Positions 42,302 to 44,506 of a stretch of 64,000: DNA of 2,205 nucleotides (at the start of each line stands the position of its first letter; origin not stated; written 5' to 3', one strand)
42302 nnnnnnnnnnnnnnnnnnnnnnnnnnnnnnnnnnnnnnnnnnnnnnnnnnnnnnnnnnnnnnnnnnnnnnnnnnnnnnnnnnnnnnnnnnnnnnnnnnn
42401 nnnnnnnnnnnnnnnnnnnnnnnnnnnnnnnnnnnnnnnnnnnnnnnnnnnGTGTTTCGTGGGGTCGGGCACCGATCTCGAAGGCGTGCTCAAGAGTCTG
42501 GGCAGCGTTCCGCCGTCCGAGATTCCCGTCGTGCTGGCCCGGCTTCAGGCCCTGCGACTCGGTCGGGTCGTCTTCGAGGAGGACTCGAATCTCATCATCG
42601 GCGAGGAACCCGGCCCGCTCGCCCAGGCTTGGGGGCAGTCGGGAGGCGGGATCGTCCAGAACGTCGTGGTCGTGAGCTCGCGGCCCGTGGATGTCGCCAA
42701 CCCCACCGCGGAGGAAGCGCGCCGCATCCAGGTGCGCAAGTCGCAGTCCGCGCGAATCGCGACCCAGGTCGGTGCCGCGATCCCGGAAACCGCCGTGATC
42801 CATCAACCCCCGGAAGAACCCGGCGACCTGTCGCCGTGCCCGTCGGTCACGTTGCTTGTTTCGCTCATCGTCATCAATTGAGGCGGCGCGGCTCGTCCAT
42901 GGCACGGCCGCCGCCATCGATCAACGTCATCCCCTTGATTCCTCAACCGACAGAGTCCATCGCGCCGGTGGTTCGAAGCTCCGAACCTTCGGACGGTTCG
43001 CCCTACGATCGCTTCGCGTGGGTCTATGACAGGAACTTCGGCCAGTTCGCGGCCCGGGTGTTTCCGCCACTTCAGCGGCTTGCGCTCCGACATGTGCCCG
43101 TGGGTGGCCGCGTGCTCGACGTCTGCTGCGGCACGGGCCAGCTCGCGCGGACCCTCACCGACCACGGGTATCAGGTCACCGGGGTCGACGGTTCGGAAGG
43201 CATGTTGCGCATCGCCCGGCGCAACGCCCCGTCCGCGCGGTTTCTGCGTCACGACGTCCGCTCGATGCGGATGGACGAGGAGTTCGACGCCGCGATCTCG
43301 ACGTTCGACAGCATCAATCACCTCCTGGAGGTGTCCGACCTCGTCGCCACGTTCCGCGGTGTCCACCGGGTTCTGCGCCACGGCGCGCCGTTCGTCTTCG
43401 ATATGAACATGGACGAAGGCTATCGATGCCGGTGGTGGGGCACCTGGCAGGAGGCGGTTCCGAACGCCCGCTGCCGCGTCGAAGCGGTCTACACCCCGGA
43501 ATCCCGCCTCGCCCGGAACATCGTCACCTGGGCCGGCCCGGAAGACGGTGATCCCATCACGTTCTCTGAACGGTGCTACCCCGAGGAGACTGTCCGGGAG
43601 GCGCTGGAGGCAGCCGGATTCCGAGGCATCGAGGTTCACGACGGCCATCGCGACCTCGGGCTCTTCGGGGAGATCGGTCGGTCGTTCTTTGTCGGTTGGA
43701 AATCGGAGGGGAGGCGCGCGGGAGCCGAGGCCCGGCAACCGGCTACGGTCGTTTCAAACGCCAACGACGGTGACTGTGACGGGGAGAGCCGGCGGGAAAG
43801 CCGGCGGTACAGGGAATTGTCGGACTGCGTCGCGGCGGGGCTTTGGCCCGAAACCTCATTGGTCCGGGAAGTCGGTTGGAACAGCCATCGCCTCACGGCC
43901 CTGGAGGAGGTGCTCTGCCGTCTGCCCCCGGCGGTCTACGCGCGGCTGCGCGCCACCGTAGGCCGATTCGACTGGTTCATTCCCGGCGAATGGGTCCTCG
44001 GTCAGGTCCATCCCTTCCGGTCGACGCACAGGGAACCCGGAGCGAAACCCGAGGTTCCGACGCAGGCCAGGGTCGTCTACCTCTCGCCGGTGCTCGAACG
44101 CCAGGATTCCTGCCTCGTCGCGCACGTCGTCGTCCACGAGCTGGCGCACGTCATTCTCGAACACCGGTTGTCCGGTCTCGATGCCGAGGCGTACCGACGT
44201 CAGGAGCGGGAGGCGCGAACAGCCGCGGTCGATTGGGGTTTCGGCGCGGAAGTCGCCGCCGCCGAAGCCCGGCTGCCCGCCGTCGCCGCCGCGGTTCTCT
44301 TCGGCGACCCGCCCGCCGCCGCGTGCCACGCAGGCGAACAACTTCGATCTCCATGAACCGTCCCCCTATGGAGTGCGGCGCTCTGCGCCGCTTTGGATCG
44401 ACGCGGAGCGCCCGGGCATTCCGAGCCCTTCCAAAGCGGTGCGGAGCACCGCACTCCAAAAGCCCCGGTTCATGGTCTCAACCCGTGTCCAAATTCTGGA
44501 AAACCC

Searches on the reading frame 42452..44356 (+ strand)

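Call 6: search_protein_families(library=pfam, proteins=[window:42452-44356:+], max_evalue=0.01)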
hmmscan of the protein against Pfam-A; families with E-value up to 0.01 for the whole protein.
window:42452-44356:+ (634 aa): 10 families
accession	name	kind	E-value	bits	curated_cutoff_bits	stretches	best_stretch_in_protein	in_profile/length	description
PF13649.12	Methyltransf_25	-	8.8e-20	71.6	27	1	221-311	1-96/97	Methyltransferase domain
PF08241.18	Methyltransf_11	-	8.1e-15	55.7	21.2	1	222-316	1-95/95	Methyltransferase domain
PF13489.12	Methyltransf_23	-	1.6e-11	44.7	27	1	202-392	8-161/164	Methyltransferase domain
PF08242.18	Methyltransf_12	-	6.1e-10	40.1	30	1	222-312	1-96/98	Methyltransferase domain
PF13847.12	Methyltransf_31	-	2e-08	34.5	27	1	218-316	4-109/145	Methyltransferase domain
PF01209.24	Ubie_methyltran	-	4.8e-06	26.5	20.1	1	218-314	48-149/233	ubiE/COQ5 methyltransferase family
PF05401.17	NodS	-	0.0001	22.7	24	1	207-331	34-157/201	Nodulation protein S (NodS)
PF01728.25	FtsJ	-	0.00013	22.4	24.1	1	217-302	21-90/181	FtsJ-like methyltransferase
PF05175.20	MTS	-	0.00046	20.3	23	1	210-283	22-104/170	Methyltransferase small domain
PF07021.18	MetW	-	0.0026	17.8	21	1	211-248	7-45/193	Methionine biosynthesis protein MetW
